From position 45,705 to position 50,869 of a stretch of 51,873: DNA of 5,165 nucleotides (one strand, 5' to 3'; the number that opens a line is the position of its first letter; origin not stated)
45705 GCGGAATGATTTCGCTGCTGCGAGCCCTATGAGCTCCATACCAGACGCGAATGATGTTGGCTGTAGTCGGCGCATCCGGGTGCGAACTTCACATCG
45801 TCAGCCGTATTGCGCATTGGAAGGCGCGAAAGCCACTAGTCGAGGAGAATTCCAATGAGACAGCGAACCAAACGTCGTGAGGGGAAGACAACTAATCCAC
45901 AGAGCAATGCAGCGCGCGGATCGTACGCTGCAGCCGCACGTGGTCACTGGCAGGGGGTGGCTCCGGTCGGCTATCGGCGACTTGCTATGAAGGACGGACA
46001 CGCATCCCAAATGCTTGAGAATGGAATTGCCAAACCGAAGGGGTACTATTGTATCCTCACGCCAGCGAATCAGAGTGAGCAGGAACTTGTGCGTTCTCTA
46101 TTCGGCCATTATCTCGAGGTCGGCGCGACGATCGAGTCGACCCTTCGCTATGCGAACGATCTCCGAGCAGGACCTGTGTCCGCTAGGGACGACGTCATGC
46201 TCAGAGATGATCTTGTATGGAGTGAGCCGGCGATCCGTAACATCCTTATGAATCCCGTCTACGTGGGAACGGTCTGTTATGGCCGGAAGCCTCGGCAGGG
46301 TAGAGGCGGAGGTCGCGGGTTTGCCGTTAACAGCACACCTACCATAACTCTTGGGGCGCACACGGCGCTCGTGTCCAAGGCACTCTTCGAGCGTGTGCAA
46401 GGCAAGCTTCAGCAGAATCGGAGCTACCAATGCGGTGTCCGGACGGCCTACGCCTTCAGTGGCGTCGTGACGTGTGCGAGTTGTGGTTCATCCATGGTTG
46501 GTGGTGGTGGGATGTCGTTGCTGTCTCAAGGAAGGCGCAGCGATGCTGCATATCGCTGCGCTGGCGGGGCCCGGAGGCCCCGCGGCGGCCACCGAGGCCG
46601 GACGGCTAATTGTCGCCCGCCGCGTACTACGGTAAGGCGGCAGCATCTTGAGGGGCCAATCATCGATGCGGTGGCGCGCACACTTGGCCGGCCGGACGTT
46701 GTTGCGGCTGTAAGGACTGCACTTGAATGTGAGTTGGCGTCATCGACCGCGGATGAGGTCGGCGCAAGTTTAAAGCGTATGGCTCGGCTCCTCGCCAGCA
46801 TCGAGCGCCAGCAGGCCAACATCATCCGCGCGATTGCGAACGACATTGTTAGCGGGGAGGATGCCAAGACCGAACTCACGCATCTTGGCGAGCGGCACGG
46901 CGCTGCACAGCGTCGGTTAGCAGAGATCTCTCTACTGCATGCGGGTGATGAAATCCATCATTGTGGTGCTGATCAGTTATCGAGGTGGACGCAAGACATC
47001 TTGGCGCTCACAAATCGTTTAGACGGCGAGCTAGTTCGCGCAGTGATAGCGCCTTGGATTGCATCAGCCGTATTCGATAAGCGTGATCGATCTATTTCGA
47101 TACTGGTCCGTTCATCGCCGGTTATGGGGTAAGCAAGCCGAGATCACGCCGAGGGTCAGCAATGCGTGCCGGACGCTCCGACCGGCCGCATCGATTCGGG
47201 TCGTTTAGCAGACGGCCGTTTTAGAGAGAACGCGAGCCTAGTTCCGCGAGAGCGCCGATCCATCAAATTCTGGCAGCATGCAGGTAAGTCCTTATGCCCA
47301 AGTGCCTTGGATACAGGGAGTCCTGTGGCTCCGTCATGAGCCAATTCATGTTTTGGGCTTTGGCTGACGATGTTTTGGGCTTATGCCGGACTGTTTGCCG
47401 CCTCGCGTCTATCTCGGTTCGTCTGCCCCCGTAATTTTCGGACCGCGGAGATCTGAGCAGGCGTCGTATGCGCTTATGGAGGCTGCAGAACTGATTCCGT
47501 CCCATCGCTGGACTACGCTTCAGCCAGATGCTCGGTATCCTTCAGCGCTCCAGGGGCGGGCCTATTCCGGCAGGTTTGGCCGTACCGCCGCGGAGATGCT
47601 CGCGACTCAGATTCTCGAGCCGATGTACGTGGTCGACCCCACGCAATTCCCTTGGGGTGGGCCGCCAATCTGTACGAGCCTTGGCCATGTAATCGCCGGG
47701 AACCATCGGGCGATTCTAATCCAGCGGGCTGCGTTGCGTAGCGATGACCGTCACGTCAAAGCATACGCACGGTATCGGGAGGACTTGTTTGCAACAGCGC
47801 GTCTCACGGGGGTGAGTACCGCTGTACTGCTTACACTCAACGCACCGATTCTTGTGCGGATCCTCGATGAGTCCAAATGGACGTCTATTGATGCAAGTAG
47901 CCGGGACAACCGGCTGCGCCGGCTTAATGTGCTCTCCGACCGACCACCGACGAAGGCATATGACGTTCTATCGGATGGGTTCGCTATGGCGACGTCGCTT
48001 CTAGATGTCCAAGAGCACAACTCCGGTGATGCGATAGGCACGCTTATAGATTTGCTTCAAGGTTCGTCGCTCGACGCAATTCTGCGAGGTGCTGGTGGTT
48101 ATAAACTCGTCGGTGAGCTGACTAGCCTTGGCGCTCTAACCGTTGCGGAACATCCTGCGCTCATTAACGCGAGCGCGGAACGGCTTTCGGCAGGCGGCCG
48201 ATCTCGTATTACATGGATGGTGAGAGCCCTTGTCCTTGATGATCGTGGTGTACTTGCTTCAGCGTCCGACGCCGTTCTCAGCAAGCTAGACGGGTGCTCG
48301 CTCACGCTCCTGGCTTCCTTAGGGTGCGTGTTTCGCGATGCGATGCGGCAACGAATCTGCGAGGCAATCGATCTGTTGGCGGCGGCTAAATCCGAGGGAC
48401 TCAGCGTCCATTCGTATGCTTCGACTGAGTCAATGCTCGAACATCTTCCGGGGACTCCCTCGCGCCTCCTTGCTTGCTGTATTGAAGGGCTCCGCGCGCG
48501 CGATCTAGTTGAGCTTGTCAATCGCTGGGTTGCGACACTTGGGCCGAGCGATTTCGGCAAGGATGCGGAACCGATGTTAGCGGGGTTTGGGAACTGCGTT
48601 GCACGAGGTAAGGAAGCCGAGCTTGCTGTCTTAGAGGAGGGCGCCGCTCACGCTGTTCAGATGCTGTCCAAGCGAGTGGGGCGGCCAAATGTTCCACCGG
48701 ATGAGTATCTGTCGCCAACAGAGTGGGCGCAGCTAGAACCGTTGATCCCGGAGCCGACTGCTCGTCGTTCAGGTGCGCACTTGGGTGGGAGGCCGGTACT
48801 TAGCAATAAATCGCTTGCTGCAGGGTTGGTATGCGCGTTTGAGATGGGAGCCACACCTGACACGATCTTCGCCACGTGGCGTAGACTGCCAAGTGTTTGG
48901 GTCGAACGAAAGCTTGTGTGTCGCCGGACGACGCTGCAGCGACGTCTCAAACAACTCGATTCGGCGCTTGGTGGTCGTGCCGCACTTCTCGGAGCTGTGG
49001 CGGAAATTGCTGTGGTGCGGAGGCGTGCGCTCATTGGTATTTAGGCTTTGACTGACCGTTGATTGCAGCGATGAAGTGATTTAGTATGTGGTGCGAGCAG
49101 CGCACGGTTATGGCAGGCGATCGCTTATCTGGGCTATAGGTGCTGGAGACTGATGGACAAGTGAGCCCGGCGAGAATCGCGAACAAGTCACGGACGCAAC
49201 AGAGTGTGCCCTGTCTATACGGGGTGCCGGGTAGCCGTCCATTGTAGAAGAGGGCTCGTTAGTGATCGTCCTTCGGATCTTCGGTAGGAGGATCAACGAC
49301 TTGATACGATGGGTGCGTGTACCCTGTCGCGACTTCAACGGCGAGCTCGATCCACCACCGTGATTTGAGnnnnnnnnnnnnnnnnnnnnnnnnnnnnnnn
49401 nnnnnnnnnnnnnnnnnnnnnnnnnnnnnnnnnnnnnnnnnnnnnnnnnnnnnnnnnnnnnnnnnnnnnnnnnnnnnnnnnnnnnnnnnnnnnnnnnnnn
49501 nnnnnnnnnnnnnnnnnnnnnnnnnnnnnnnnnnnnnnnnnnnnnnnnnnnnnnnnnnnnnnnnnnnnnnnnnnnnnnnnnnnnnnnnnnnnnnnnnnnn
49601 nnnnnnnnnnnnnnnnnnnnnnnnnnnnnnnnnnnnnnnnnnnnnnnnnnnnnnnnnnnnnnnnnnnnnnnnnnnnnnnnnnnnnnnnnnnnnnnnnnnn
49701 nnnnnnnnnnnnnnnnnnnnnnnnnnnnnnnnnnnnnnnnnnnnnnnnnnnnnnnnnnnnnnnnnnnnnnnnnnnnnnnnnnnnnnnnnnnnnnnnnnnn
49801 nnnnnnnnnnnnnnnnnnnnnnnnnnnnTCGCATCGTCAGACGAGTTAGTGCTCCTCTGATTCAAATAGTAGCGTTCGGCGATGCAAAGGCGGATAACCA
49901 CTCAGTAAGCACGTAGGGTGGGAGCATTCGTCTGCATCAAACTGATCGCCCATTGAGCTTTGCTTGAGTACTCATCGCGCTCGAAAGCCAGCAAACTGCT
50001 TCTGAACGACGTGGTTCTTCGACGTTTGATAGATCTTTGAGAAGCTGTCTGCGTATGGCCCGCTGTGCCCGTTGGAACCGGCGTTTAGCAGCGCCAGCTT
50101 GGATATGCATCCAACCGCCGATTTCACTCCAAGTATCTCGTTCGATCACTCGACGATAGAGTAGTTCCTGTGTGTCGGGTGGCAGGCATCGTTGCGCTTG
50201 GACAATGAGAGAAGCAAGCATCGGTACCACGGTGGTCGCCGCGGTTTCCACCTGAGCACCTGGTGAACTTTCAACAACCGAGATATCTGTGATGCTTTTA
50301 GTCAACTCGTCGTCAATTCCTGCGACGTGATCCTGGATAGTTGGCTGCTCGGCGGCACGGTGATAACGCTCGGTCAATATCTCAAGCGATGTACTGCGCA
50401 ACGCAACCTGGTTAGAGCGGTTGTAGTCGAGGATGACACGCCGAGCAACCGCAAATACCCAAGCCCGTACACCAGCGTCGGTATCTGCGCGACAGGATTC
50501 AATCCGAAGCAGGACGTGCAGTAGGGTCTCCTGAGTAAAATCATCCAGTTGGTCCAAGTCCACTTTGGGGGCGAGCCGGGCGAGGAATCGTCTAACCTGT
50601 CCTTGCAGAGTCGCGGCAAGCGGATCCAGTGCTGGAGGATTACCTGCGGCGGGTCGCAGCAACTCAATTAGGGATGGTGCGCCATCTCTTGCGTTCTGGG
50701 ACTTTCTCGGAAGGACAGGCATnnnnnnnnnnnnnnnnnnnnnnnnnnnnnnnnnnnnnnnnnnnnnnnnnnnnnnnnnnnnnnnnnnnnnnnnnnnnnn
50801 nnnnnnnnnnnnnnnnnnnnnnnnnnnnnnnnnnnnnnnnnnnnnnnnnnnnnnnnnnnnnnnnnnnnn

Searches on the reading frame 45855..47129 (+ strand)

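Call 16: search_protein_families(library=pfam, proteins=[window:45855-47129:+], max_evalue=0.01)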
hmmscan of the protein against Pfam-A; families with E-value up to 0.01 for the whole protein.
window:45855-47129:+ (425 aa): 2 families
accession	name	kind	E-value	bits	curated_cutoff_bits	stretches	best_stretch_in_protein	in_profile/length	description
PF07508.19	Recombinase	-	7.9e-12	45.8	21.1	1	74-188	2-102/102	Recombinase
PF13408.12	Zn_ribbon_recom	-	2.4e-06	28.3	25.3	1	201-273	2-57/58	Recombinase zinc beta ribbon domain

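Call 17: search_protein_families(library=phrogs, proteins=[window:45855-47129:+], max_evalue=0.001)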
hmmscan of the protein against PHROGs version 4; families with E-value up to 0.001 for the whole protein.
window:45855-47129:+ (425 aa): 1 family
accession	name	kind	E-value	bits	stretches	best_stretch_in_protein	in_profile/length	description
phrog_95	-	integration and excision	1.3e-32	114.2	1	18-398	225-546/651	integrase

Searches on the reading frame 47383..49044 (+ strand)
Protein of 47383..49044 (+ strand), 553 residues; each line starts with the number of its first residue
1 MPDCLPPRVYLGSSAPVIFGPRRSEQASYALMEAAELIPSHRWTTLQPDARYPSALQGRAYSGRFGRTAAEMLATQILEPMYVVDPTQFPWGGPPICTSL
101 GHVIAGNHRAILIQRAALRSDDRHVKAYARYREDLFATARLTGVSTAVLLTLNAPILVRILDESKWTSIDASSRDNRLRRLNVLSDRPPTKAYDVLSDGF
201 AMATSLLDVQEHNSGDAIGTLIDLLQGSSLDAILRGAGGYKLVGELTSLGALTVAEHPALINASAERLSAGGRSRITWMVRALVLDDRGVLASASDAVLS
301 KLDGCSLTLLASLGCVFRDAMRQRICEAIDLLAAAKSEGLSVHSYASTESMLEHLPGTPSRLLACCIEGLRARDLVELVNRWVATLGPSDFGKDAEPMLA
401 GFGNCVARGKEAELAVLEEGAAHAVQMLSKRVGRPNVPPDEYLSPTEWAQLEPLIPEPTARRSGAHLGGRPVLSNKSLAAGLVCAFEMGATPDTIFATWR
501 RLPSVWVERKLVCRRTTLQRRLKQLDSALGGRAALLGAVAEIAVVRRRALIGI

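Call 16: search_protein_families(library=pfam, proteins=[window:47383-49041:+], max_evalue=0.01)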
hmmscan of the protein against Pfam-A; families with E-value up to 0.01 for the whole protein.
window:47383-49041:+ (553 aa): 2 families
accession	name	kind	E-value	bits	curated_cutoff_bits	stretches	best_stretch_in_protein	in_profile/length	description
PF18763.7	ddrB-ParB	-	4.9e-08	33.6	27.6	1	26-160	7-119/121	ddrB-like ParB superfamily domain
PF13340.11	DUF4096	-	0.0062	17.2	34.3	0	444-516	2-63/76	Putative transposase of IS4/5 family (DUF4096)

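Call 17: search_protein_families(library=phrogs, proteins=[window:47383-49041:+], max_evalue=0.001)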
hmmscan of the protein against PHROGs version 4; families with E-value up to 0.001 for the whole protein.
window:47383-49041:+ (553 aa): 1 family
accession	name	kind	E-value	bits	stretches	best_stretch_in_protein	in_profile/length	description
phrog_5143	-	unknown function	1.4e-07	30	1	27-161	266-391/2204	-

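Call 49: search_protein_families(library=padloc, proteins=[window:47383-49041:+], max_evalue=0.001)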
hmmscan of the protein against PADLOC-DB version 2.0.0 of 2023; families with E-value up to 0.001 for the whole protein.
window:47383-49041:+ (553 aa): 0 families

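Call 69: find_encoding_contigs(protein=window:47383-49044:+, flank=10000, max_places=4)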
Protein window:47383-49044:+ (553 aa): 12 contigs read that carry it; 2 places shown.
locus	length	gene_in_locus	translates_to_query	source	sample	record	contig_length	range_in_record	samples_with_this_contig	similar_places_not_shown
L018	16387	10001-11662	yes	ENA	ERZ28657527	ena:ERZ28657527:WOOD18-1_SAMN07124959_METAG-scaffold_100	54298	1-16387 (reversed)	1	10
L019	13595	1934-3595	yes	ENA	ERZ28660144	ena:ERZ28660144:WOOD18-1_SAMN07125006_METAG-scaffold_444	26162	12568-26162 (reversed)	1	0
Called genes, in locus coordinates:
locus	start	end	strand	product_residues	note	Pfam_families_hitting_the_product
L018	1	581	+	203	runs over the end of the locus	-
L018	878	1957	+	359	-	PF13589:HATPase_c_3 (weak)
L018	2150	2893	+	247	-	-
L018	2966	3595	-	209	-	PF00877:NLPC_P60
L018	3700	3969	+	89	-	-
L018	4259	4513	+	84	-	-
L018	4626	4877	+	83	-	-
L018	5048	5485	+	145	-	PF07963:N_methyl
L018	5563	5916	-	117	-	-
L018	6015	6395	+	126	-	-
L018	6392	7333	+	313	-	-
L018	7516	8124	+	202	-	PF00436:SSB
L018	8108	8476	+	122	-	-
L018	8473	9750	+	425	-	PF07508:Recombinase, PF13408:Zn_ribbon_recom (weak)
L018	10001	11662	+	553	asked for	PF18763:ddrB-ParB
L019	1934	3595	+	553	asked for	PF18763:ddrB-ParB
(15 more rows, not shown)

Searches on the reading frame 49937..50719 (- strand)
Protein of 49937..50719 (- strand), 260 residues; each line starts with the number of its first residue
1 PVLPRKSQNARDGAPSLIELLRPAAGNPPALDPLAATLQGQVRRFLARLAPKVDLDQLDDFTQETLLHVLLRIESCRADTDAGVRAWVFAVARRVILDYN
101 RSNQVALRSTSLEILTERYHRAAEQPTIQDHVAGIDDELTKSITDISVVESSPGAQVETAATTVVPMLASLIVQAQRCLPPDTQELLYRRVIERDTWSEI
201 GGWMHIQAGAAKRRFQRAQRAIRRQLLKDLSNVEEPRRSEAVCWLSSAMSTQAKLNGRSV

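Call 16: search_protein_families(library=pfam, proteins=[window:49937-50719:-], max_evalue=0.01)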
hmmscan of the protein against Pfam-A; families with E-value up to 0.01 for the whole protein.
window:49937-50719:- (260 aa): 1 family
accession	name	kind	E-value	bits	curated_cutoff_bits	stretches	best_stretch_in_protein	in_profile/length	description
PF04542.20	Sigma70_r2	-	8.6e-09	35.5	24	1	36-104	3-69/71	Sigma-70 region 2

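Call 17: search_protein_families(library=phrogs, proteins=[window:49937-50719:-], max_evalue=0.001)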
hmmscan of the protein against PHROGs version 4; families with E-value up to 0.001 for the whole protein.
window:49937-50719:- (260 aa): 1 family
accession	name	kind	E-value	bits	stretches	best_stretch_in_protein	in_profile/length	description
phrog_1740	-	transcription regulation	1.6e-13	51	1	38-226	65-216/567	RNA polymerase sigma factor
